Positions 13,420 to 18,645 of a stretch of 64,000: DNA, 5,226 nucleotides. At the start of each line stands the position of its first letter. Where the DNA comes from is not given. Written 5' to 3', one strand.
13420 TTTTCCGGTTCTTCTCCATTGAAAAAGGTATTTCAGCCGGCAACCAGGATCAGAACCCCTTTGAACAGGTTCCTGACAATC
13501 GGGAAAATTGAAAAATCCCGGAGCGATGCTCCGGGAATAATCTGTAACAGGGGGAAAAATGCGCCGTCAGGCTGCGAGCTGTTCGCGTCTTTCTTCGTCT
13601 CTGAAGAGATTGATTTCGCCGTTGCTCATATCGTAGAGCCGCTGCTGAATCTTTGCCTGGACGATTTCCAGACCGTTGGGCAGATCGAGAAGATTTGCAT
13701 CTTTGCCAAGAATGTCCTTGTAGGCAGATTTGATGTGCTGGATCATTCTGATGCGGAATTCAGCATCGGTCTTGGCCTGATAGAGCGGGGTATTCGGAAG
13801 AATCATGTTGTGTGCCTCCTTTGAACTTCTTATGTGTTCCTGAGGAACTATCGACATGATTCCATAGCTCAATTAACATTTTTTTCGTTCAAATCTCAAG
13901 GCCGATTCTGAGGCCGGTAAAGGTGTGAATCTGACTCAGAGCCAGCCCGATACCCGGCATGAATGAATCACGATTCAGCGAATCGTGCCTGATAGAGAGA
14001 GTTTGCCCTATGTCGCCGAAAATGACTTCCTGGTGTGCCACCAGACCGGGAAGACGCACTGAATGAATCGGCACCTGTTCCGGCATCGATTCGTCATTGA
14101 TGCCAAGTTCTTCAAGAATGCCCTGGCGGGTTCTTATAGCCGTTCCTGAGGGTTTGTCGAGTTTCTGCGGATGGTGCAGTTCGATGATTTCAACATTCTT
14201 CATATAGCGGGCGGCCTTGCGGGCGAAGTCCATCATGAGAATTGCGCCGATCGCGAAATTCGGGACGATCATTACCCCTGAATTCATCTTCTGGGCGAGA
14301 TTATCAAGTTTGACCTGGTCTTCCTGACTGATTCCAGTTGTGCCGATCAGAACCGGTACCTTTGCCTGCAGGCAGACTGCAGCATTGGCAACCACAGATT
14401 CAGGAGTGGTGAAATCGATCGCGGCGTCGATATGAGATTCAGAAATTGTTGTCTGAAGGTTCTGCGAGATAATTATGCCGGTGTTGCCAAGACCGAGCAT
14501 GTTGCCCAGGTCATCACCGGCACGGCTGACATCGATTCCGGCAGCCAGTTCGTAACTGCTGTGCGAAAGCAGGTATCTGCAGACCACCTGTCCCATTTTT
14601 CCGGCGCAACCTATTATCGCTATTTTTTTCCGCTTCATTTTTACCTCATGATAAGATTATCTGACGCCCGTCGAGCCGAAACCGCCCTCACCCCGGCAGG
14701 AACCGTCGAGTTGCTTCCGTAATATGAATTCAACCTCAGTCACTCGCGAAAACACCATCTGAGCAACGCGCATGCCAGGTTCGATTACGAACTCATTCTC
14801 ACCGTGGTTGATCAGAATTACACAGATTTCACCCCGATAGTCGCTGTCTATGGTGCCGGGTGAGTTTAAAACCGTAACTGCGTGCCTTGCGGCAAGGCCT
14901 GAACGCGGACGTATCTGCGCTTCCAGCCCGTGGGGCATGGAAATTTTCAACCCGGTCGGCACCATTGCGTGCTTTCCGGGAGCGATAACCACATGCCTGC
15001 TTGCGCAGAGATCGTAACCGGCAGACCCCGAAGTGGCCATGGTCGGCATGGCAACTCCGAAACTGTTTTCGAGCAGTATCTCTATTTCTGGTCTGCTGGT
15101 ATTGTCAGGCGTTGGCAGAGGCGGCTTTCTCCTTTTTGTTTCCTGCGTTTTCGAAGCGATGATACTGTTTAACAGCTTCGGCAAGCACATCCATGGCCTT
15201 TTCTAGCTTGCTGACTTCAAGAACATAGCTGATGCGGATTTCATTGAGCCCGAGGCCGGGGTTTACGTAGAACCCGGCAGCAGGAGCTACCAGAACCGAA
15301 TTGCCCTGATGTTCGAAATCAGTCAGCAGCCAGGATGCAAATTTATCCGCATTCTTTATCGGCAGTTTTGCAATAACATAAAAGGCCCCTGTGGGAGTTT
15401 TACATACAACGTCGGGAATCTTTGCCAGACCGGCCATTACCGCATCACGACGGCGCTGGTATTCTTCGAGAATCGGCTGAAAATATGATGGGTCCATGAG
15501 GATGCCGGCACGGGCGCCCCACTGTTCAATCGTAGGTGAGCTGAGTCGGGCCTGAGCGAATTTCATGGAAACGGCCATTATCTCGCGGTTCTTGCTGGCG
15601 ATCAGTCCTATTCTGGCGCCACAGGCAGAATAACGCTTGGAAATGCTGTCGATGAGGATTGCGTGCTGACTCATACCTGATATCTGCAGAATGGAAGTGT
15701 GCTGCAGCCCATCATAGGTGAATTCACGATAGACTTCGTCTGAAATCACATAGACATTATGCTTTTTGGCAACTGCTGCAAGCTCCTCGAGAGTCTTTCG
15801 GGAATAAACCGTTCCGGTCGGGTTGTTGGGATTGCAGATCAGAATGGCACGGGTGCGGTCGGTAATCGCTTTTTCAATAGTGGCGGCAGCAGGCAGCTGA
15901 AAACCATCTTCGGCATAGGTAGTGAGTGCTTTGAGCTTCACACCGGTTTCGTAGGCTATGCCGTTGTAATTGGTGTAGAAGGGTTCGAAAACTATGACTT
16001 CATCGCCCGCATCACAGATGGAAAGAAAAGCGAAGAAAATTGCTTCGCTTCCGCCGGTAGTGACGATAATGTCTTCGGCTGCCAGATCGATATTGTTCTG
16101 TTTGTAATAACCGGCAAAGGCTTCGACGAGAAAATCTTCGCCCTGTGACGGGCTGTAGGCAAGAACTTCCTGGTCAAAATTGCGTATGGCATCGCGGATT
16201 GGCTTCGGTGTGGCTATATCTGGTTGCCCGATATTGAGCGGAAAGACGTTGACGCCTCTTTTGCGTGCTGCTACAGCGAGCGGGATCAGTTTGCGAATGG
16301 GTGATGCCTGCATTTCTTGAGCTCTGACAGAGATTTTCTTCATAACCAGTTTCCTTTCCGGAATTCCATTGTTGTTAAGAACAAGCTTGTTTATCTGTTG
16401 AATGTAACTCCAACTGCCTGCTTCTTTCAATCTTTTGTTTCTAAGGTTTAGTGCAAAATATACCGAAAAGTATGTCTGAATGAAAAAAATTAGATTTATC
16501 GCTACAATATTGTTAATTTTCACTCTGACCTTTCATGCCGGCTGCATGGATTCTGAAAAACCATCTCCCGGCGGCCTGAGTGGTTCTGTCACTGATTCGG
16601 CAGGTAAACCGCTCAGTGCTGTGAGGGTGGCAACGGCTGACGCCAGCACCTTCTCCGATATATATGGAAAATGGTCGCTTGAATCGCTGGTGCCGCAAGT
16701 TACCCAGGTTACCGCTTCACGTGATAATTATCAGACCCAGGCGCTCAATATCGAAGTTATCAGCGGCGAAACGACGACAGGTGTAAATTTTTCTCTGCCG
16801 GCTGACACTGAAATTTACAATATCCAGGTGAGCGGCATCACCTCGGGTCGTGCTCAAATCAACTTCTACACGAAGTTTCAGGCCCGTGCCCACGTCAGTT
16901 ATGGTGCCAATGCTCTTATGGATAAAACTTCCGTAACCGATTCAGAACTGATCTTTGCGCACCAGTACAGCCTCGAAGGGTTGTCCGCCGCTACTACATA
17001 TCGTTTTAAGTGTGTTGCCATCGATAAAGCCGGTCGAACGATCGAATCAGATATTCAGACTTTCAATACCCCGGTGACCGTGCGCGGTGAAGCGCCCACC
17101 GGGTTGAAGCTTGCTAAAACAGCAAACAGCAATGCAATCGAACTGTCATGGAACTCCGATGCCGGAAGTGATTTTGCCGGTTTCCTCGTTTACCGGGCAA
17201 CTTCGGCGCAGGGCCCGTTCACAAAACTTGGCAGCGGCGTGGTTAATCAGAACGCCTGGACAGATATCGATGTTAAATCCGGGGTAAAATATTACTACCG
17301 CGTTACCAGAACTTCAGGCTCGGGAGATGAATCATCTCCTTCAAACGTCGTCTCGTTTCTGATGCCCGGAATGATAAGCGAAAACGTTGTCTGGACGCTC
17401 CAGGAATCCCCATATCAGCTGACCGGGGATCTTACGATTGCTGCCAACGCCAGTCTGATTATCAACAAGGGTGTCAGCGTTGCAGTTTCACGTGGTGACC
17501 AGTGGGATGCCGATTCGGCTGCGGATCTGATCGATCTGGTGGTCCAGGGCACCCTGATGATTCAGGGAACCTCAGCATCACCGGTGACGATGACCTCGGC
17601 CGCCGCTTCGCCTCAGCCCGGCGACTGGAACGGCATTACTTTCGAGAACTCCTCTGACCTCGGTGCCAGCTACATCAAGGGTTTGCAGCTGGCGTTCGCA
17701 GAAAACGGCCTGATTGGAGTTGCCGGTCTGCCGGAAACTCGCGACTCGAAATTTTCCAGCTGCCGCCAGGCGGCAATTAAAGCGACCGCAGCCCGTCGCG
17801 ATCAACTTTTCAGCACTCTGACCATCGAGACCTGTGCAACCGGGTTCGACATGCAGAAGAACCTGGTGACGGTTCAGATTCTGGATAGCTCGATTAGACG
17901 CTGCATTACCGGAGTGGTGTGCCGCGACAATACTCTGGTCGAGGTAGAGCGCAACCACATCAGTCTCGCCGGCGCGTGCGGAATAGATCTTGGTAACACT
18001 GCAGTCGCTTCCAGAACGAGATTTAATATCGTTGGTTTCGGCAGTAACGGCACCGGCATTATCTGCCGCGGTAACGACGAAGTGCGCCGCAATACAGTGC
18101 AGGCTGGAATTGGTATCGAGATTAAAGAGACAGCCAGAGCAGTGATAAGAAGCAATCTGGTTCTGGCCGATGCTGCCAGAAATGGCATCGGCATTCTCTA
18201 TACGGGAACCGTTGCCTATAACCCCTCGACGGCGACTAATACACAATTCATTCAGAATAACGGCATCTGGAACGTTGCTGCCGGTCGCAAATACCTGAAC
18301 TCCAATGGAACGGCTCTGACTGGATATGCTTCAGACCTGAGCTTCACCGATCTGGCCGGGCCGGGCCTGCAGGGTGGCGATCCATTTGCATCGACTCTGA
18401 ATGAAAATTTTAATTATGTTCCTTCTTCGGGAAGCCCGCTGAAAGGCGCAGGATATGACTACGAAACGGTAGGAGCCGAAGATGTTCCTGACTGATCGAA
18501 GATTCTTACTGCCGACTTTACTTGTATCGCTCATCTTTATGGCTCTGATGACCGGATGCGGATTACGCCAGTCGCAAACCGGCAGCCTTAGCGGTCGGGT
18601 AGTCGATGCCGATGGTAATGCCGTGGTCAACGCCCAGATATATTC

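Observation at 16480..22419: Three tandem, translationally coupled paralogous lipoproteins (CarboxypepD_reg - FN3 - parallel beta-helix)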

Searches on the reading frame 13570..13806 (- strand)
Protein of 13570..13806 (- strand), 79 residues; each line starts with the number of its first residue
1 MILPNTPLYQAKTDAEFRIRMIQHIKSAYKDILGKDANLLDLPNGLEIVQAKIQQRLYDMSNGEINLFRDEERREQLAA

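Call 83: search_protein_families(library=pfam, proteins=[window:13570-13806:-], max_evalue=0.01)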
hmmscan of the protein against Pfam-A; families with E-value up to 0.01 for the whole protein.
seq(79 aa): 0 families

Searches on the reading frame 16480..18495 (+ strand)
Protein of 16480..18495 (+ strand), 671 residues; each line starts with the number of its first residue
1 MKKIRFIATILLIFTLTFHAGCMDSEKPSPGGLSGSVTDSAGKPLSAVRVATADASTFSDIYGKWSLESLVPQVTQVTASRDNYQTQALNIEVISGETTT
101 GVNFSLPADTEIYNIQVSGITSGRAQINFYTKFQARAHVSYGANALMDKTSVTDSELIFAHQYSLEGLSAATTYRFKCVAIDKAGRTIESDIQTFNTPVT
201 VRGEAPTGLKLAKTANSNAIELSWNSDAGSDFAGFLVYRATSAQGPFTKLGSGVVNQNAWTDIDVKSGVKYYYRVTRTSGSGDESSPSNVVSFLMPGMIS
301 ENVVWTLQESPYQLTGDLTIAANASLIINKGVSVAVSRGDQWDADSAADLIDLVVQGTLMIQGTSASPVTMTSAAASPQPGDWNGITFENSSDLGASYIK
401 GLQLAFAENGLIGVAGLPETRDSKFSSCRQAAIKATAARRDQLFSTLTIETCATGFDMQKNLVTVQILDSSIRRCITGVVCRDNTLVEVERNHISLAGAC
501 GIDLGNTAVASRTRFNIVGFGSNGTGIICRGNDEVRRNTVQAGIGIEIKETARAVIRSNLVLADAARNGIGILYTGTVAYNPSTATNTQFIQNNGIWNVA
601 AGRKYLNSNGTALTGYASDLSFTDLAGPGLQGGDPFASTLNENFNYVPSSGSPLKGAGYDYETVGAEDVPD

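Call 7: search_protein_families(library=pfam, proteins=[window:16480-18495:+], max_evalue=0.1)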
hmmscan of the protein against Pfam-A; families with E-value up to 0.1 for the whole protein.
window:16480-18495:+ (671 aa): 7 families
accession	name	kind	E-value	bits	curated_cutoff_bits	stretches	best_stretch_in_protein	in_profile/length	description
PF13620.12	CarboxypepD_reg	-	2.7e-10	40.9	32.3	1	33-106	2-81/82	Carboxypeptidase regulatory-like domain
PF00041.27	fn3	-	4.6e-09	36.8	25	2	205-291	2-81/84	Fibronectin type III domain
PF13229.12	Beta_helix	-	3.8e-07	30.3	25.9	1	420-540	13-134/158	Right handed beta helix region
PF16656.11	Pur_ac_phosph_N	-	0.00042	21.3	30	1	115-197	6-93/93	Purple acid Phosphatase, N-terminal domain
PF13715.12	CarbopepD_reg_2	-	0.00055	20.3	32.2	1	33-110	1-80/88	CarboxypepD_reg-like domain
PF25788.1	Ig_Rha78A_N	-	0.004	17.8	27.4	0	257-295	63-101/105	Rha78A-like, N-terminal immunoglobulin domain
PF25059.1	FN3_DSCAM-DSCAML_C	-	0.036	14.8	39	0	156-189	40-73/89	DSCAM/DSCAML C-terminal Fn3-like domain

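Call 19: search_protein_families(library=ncbifam, proteins=[window:16480-18495:+], max_evalue=0.1)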
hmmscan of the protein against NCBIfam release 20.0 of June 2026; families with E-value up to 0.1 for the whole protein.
window:16480-18495:+ (671 aa): 0 families

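Call 52: find_homologous_proteins(query=A3, max_evalue=0.001)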
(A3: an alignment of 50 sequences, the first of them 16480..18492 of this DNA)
Query A3 (50 sequences) (671 aa, profile of the alignment): 141 proteins with E <= 0.001 among 8000 candidates; the best 120 are listed.
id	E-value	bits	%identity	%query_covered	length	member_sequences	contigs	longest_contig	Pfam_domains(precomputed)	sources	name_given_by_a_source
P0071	3.4e-222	757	57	100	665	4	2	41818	PF13229.13,PF13715.13,PF13620.13,PF28492.1,PF00041.28,PF05048.20,PF16656.12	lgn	-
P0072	3.3e-216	738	55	100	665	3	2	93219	PF13229.13,PF13715.13,PF23376.2,PF13620.13,PF28492.1,PF00041.28,PF05048.20,PF16656.12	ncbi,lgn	-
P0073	5.6e-216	737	71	97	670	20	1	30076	PF13229.13,PF13715.13,PF13620.13,PF28492.1,PF00041.28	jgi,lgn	-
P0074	6.7e-216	737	58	100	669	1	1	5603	PF13229.13,PF13715.13,PF13620.13,PF28492.1,PF00041.28,PF05048.20,PF16656.12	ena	-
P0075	6.9e-216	737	56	100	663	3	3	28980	PF13229.13,PF13715.13,PF13620.13,PF28492.1,PF00041.28,PF05048.20,PF16656.12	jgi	jgi:hypothetical protein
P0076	8.9e-216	736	100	100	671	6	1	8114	PF13229.13,PF13620.13,PF28492.1,PF00041.28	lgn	-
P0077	1.2e-215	736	57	100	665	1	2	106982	PF13229.13,PF13715.13,PF13620.13,PF28492.1,PF00041.28,PF05048.20,PF16656.12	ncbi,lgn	ncbi:MAG: hypothetical protein Kow0029_17160 [Candidatus Rifleibacteriota bacterium]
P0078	1.6e-215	735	71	100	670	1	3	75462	PF13229.13,PF13715.13,PF13620.13,PF28492.1,PF00041.28,PF05048.20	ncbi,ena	-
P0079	1.6e-215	735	54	100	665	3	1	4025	PF13229.13,PF13715.13,PF13620.13,PF28492.1,PF00041.28,PF05048.20,PF16656.12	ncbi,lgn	-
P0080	4.6e-215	734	76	100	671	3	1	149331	PF13229.13,PF13715.13,PF13620.13,PF28492.1,PF00041.28,PF16656.12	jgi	-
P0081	7.1e-215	733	59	100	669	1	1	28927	PF13229.13,PF13715.13,PF13620.13,PF28492.1,PF00041.28,PF05048.20,PF16656.12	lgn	-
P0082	1.5e-214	732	59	100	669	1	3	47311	PF13229.13,PF13715.13,PF13620.13,PF28492.1,PF00041.28,PF05048.20,PF16656.12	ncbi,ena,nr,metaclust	ncbi:MAG: hypothetical protein A2W80_17905 [Candidatus Riflebacteria bacterium GWC2_50_8]|nr:MAG: hy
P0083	6.4e-214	730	56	100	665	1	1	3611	PF13229.13,PF13715.13,PF13620.13,PF28492.1,PF00041.28,PF05048.20,PF16656.12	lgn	-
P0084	1.0e-213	729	72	100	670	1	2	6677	PF13229.13,PF13715.13,PF13620.13,PF28492.1,PF00041.28,PF16656.12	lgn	-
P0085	1.8e-213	729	67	100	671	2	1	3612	PF13229.13,PF13715.13,PF13620.13,PF28492.1,PF00041.28,PF05048.20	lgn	-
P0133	1.5e-36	144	28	49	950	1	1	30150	PF13229.13,PF21027.4,PF22352.3,PF00801.27,PF05048.20,PF18911.7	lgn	-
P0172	1.5e-9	55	31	15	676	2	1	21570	PF28492.1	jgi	jgi:hypothetical protein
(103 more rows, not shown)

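Call 59: find_encoding_contigs(protein=P0133, flank=8000, max_places=1)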
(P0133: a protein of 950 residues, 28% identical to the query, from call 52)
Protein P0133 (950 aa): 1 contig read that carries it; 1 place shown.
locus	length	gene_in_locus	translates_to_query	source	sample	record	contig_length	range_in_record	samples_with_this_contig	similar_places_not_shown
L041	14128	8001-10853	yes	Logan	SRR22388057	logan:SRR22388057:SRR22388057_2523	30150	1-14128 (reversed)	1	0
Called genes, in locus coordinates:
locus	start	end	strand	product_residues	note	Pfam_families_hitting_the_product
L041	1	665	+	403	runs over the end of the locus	PF08308:PEGA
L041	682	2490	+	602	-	PF01433:Peptidase_M1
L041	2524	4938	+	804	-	PF04734:Ceramidase_alk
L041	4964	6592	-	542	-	PF00158:Sigma54_activat, PF25601:AAA_lid_14 (weak)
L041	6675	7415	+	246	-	PF13263:PHP_C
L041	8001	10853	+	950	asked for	PF13229:Beta_helix, PF18911:PKD_4, PF00801:PKD, PF00801:PKD, PF18911:PKD_4, PF00801:PKD, PF18911:PKD_4, PF00801:PKD, +6 more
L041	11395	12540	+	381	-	PF01734:Patatin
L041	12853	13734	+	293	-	PF01734:Patatin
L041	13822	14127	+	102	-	?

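Call 60: find_encoding_contigs(protein=P0172, flank=8000, max_places=1)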
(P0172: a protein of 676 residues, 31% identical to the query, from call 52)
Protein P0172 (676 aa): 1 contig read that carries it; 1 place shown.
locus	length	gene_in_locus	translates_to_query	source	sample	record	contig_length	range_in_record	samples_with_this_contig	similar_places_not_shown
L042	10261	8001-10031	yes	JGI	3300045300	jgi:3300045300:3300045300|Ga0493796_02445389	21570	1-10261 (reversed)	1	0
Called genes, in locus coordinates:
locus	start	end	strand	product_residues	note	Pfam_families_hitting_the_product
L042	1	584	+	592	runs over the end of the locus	PF00654:Voltage_CLC, PF00571:CBS (faint)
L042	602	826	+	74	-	-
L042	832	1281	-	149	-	PF00383:dCMP_cyt_deam_1, PF14437:MafB19-deam, PF14439:Bd3614-deam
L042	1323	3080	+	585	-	PF13292:DXP_synthase_N, PF00456:Transketolase_N (weak), PF00676:E1_dh, PF13292:DXP_synthase_N, PF02779:Transket_pyr, PF02780:Transketolase_C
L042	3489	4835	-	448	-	PF01966:HD (weak)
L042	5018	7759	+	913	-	PF13620:CarboxypepD_reg, PF13715:CarbopepD_reg_2, PF07715:Plug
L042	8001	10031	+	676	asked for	PF28492:Beta_helix_4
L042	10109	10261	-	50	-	?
